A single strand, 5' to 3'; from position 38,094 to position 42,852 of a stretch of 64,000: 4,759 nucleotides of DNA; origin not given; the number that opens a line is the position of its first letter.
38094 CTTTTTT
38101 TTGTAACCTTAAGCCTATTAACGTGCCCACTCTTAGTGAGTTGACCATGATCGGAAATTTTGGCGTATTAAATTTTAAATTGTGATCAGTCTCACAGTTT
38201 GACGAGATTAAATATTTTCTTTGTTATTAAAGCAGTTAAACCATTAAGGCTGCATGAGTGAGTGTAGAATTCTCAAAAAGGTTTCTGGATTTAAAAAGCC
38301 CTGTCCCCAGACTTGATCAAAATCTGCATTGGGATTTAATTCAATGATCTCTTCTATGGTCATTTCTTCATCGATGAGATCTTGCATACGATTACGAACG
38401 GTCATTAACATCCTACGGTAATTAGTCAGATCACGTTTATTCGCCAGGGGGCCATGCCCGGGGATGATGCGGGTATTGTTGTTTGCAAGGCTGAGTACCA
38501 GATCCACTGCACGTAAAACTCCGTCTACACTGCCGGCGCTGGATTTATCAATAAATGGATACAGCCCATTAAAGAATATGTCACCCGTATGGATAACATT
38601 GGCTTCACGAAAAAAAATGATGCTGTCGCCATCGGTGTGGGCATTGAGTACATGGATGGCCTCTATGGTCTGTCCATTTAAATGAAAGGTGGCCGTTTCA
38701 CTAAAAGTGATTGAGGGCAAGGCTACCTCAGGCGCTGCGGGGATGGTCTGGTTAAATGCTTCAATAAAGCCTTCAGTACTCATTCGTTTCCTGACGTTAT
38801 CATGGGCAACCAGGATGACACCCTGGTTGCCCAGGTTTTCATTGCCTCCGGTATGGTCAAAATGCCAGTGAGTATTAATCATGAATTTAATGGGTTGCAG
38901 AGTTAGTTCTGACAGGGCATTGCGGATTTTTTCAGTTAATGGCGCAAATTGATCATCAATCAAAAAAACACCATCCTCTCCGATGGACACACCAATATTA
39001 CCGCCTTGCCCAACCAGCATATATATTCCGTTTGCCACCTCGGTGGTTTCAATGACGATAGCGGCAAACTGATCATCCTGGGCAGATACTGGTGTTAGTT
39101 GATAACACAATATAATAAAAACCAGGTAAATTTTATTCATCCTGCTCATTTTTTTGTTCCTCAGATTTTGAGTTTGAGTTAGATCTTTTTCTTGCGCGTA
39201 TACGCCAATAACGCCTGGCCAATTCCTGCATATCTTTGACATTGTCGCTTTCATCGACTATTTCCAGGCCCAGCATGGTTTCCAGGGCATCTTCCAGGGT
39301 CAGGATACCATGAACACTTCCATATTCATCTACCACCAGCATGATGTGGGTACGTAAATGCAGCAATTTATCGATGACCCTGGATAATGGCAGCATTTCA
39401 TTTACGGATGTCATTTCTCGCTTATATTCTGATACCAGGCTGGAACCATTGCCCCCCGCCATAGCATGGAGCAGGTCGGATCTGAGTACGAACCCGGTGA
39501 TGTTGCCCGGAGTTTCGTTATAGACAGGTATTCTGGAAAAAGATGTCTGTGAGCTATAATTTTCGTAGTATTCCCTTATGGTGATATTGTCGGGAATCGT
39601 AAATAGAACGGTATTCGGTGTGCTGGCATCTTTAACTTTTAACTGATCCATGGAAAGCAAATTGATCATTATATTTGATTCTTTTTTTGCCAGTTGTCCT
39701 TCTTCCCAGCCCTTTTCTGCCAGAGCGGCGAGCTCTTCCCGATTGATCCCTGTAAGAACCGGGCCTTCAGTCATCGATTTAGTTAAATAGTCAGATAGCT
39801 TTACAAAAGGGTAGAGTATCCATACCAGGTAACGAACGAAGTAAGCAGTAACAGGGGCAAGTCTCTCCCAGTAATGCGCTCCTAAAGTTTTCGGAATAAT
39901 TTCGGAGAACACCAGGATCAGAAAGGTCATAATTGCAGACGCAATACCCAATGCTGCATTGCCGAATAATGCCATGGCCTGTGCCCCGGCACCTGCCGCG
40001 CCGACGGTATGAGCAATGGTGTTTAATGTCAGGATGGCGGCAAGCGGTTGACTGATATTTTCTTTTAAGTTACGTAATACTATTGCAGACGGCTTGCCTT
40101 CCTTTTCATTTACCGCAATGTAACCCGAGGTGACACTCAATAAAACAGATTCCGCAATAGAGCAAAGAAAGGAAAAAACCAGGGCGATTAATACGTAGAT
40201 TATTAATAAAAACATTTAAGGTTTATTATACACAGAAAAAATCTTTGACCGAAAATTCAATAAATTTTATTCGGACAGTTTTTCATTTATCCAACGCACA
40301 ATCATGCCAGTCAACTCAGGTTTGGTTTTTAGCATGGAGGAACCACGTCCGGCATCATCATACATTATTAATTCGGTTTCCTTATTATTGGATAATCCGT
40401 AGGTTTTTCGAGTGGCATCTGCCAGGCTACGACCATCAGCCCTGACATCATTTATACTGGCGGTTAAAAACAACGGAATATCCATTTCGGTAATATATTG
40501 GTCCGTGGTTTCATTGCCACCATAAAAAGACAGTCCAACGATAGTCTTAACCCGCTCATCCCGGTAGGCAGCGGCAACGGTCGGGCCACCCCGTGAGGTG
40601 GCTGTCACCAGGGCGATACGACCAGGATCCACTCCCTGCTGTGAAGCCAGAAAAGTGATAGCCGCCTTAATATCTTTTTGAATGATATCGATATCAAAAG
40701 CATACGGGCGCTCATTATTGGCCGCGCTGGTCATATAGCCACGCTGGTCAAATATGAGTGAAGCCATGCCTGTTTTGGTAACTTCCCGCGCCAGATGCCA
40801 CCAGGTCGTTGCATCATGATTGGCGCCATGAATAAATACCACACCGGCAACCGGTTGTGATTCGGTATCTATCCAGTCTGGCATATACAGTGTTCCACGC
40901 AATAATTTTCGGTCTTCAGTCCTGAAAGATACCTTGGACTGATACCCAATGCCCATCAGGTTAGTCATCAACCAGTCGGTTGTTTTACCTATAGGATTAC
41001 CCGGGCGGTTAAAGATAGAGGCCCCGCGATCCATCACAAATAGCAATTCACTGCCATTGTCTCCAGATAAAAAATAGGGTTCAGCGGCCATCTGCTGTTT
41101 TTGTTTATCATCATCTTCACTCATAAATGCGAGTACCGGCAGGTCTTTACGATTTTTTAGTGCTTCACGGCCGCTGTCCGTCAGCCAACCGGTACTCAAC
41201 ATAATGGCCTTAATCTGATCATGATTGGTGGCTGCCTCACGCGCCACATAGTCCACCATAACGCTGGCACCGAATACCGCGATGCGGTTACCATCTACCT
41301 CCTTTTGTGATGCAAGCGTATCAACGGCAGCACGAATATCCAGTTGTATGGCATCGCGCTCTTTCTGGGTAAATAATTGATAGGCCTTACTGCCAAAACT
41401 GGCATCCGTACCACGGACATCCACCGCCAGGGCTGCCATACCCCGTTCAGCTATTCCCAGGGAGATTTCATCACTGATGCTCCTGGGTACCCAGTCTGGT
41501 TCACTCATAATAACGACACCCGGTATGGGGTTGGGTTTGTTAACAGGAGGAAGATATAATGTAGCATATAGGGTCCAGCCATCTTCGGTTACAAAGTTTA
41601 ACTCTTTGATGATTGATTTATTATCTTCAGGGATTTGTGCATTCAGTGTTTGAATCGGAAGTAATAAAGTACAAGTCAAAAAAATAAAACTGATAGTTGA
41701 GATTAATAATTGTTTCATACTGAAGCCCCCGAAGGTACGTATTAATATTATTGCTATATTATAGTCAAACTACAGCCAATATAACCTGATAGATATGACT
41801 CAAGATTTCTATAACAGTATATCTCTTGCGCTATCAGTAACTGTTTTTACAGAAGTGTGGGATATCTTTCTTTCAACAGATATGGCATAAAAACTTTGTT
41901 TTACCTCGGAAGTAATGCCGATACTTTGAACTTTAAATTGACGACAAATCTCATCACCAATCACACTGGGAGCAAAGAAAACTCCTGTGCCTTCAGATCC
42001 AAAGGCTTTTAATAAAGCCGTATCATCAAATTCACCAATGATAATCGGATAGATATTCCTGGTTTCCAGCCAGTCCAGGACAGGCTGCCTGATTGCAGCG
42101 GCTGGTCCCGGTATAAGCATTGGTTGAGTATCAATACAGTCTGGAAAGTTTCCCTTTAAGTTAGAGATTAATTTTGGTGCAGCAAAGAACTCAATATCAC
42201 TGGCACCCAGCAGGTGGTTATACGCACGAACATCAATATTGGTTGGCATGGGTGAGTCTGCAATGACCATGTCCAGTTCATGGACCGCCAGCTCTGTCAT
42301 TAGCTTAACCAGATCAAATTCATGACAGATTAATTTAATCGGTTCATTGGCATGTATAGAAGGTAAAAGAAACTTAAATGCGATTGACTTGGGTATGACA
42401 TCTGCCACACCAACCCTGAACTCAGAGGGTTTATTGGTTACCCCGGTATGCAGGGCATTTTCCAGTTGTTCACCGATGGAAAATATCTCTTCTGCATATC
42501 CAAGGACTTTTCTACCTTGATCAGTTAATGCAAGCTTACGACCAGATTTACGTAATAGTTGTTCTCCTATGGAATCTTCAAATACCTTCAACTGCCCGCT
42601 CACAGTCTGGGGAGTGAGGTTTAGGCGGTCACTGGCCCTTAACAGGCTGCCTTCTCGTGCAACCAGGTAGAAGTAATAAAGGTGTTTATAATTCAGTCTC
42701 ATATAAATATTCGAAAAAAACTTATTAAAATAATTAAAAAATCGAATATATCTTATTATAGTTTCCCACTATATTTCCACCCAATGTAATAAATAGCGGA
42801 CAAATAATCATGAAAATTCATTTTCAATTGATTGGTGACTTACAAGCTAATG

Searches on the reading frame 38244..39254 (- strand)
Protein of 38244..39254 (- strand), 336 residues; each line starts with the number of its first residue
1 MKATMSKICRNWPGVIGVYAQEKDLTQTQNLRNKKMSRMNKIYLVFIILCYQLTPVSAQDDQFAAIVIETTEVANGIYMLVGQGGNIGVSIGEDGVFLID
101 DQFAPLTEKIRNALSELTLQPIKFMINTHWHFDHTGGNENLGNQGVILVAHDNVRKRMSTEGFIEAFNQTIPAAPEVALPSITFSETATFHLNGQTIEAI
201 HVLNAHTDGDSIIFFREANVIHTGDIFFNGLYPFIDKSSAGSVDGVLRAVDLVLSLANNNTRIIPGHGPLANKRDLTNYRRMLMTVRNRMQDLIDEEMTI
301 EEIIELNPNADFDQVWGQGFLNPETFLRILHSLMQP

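Call 64: search_protein_families(library=pfam, proteins=[window:38244-39254:-], max_evalue=0.001)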
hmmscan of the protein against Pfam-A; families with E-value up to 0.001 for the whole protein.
window:38244-39254:- (336 aa): 2 families
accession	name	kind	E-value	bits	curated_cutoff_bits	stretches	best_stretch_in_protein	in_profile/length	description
PF00753.33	Lactamase_B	-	1.6e-16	61.3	22.7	1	91-256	12-187/196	Metallo-beta-lactamase superfamily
PF12706.13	Lactamase_B_2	-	2.7e-05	24.3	27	1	115-210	24-124/200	Beta-lactamase superfamily domain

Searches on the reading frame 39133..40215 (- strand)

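Call 32: search_protein_families(library=pfam, proteins=[window:39133-40215:-], max_evalue=0.001)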
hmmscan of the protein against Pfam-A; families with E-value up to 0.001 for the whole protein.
window:39133-40215:- (360 aa): 2 families
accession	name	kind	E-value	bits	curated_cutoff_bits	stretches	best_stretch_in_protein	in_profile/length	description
PF01595.25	CNNM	-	4.7e-33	114.8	28.4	1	8-179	3-181/181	Cyclin M transmembrane N-terminal domain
PF00571.33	CBS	-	4.6e-11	43.3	24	1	262-314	2-55/57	CBS domain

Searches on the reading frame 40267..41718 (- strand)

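Call 32: search_protein_families(library=pfam, proteins=[window:40267-41718:-], max_evalue=0.001)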
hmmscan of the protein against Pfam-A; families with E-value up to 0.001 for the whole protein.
window:40267-41718:- (483 aa): 9 families
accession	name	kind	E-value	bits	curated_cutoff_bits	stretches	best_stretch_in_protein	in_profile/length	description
PF01738.24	DLH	-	1.9e-12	47.7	21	1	60-207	10-158/217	Dienelactone hydrolase family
PF12146.15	Hydrolase_4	-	3.7e-12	46.5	27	1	288-397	2-105/239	Serine aminopeptidase, S33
PF00326.27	Peptidase_S9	-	2.1e-09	37.6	22.6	1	90-152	11-72/213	Prolyl oligopeptidase family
PF00561.26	Abhydrolase_1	-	1.7e-07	31.6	25.8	1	293-407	3-108/245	alpha/beta hydrolase fold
PF02129.25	Peptidase_S15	-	5.1e-07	30.1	23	1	46-178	1-129/262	X-Pro dipeptidyl-peptidase (S15 family)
PF12740.14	PETase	-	7e-07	29.4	28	1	126-236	107-212/263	PET hydrolase-like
PF05448.18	AXE1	-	6.4e-06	25.6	21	0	123-182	155-213/321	Acetyl xylan esterase (AXE1)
PF12697.13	Abhydrolase_6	-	1.8e-05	26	26.3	1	293-394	1-87/217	Alpha/beta hydrolase family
PF06500.17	FrsA-like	-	0.00089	18.6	22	0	34-173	165-294/414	Esterase FrsA-like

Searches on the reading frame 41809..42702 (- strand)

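Call 32: search_protein_families(library=pfam, proteins=[window:41809-42702:-], max_evalue=0.001)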
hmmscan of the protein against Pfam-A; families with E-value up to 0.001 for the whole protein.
window:41809-42702:- (297 aa): 2 families
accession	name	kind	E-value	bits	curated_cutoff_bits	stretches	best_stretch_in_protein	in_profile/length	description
PF00126.33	HTH_1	-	2.7e-15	56.5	26.6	1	6-64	2-60/60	Bacterial regulatory helix-turn-helix protein, lysR family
PF03466.25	LysR_substrate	-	1.2e-06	28.5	28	1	95-289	8-201/209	LysR substrate binding domain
